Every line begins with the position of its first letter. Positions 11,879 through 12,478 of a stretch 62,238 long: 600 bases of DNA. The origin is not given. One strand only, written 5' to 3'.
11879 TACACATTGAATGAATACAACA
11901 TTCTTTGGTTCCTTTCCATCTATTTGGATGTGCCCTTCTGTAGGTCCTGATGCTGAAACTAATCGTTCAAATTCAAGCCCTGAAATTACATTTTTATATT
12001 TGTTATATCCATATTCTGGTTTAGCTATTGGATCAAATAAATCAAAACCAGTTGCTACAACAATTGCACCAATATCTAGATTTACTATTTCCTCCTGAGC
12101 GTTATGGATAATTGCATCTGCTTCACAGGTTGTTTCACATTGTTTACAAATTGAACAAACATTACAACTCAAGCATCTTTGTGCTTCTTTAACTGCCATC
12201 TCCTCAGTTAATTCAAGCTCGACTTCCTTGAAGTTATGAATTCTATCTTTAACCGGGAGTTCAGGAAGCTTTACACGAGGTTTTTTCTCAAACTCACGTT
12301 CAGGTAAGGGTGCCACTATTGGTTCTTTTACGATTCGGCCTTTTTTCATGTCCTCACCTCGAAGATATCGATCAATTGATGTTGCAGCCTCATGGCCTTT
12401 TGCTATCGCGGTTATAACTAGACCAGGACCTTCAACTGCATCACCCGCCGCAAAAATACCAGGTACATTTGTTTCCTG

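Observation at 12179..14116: GltD/NfnB-like NAD(P)H module embedded inside the inserted-ferredoxin domain of an HdrA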

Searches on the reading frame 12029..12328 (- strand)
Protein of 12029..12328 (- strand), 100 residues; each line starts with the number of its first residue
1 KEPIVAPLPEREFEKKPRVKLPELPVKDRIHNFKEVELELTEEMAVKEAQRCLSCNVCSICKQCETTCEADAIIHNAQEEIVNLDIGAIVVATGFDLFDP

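Call 17: search_solved_structures(query=window:12029-12328:-, max_evalue=1, show_alignments=5)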
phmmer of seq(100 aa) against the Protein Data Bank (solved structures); distinct sequences matched with E-value up to 1: 13.
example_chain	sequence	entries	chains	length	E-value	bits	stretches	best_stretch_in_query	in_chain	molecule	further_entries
9n5u_A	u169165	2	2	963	2e-06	31.1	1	12-65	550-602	NfnA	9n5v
8rvv_A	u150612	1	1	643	3.2e-06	30.5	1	55-100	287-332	H(2):CoB-CoM heterodisulfide,ferredoxin reductase subunit A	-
8rvu_a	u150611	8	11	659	3.3e-06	30.4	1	55-100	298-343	H(2):CoB-CoM heterodisulfide,ferredoxin reductase subunit A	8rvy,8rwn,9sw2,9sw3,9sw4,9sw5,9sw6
9bov_A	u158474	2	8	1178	2.4e-05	27.7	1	6-60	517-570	Molybdopterin oxidoreductase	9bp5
5vj7_A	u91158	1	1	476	3.4e-05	27.2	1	16-58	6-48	Oxidoreductase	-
5jca_L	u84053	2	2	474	7.8e-05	26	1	16-58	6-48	NADH-dependent Ferredoxin:NADP Oxidoreductase (NfnI) subunit alpha | NADH-dependent Ferredoxin:NADP Oxidoreductase subunit alpha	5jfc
5odc_A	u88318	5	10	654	0.0034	20.8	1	55-100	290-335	Heterodisulfide reductase, subunit A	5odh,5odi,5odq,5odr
4ylf_B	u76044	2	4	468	0.0054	20.1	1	21-69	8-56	Dihydropyrimidine dehydrogenase subunit A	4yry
9sfi_A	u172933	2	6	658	0.006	20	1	57-99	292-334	CoB--CoM heterodisulfide reductase iron-sulfur subunit A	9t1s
8oh5_C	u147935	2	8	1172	0.095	16.1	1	11-64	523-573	Formate dehydrogenase-O, major subunit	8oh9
9nez_B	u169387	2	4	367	0.26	14.8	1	36-66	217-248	Sulfhydrogenase 1 subunit beta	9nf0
7bkb_A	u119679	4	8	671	0.43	14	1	54-98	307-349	CoB--CoM heterodisulfide reductase iron-sulfur subunit A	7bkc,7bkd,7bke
6h8k_I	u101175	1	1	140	0.83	13.1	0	57-81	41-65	Subunit NUIM of NADH:Ubiquinone Oxidoreductase (Complex I)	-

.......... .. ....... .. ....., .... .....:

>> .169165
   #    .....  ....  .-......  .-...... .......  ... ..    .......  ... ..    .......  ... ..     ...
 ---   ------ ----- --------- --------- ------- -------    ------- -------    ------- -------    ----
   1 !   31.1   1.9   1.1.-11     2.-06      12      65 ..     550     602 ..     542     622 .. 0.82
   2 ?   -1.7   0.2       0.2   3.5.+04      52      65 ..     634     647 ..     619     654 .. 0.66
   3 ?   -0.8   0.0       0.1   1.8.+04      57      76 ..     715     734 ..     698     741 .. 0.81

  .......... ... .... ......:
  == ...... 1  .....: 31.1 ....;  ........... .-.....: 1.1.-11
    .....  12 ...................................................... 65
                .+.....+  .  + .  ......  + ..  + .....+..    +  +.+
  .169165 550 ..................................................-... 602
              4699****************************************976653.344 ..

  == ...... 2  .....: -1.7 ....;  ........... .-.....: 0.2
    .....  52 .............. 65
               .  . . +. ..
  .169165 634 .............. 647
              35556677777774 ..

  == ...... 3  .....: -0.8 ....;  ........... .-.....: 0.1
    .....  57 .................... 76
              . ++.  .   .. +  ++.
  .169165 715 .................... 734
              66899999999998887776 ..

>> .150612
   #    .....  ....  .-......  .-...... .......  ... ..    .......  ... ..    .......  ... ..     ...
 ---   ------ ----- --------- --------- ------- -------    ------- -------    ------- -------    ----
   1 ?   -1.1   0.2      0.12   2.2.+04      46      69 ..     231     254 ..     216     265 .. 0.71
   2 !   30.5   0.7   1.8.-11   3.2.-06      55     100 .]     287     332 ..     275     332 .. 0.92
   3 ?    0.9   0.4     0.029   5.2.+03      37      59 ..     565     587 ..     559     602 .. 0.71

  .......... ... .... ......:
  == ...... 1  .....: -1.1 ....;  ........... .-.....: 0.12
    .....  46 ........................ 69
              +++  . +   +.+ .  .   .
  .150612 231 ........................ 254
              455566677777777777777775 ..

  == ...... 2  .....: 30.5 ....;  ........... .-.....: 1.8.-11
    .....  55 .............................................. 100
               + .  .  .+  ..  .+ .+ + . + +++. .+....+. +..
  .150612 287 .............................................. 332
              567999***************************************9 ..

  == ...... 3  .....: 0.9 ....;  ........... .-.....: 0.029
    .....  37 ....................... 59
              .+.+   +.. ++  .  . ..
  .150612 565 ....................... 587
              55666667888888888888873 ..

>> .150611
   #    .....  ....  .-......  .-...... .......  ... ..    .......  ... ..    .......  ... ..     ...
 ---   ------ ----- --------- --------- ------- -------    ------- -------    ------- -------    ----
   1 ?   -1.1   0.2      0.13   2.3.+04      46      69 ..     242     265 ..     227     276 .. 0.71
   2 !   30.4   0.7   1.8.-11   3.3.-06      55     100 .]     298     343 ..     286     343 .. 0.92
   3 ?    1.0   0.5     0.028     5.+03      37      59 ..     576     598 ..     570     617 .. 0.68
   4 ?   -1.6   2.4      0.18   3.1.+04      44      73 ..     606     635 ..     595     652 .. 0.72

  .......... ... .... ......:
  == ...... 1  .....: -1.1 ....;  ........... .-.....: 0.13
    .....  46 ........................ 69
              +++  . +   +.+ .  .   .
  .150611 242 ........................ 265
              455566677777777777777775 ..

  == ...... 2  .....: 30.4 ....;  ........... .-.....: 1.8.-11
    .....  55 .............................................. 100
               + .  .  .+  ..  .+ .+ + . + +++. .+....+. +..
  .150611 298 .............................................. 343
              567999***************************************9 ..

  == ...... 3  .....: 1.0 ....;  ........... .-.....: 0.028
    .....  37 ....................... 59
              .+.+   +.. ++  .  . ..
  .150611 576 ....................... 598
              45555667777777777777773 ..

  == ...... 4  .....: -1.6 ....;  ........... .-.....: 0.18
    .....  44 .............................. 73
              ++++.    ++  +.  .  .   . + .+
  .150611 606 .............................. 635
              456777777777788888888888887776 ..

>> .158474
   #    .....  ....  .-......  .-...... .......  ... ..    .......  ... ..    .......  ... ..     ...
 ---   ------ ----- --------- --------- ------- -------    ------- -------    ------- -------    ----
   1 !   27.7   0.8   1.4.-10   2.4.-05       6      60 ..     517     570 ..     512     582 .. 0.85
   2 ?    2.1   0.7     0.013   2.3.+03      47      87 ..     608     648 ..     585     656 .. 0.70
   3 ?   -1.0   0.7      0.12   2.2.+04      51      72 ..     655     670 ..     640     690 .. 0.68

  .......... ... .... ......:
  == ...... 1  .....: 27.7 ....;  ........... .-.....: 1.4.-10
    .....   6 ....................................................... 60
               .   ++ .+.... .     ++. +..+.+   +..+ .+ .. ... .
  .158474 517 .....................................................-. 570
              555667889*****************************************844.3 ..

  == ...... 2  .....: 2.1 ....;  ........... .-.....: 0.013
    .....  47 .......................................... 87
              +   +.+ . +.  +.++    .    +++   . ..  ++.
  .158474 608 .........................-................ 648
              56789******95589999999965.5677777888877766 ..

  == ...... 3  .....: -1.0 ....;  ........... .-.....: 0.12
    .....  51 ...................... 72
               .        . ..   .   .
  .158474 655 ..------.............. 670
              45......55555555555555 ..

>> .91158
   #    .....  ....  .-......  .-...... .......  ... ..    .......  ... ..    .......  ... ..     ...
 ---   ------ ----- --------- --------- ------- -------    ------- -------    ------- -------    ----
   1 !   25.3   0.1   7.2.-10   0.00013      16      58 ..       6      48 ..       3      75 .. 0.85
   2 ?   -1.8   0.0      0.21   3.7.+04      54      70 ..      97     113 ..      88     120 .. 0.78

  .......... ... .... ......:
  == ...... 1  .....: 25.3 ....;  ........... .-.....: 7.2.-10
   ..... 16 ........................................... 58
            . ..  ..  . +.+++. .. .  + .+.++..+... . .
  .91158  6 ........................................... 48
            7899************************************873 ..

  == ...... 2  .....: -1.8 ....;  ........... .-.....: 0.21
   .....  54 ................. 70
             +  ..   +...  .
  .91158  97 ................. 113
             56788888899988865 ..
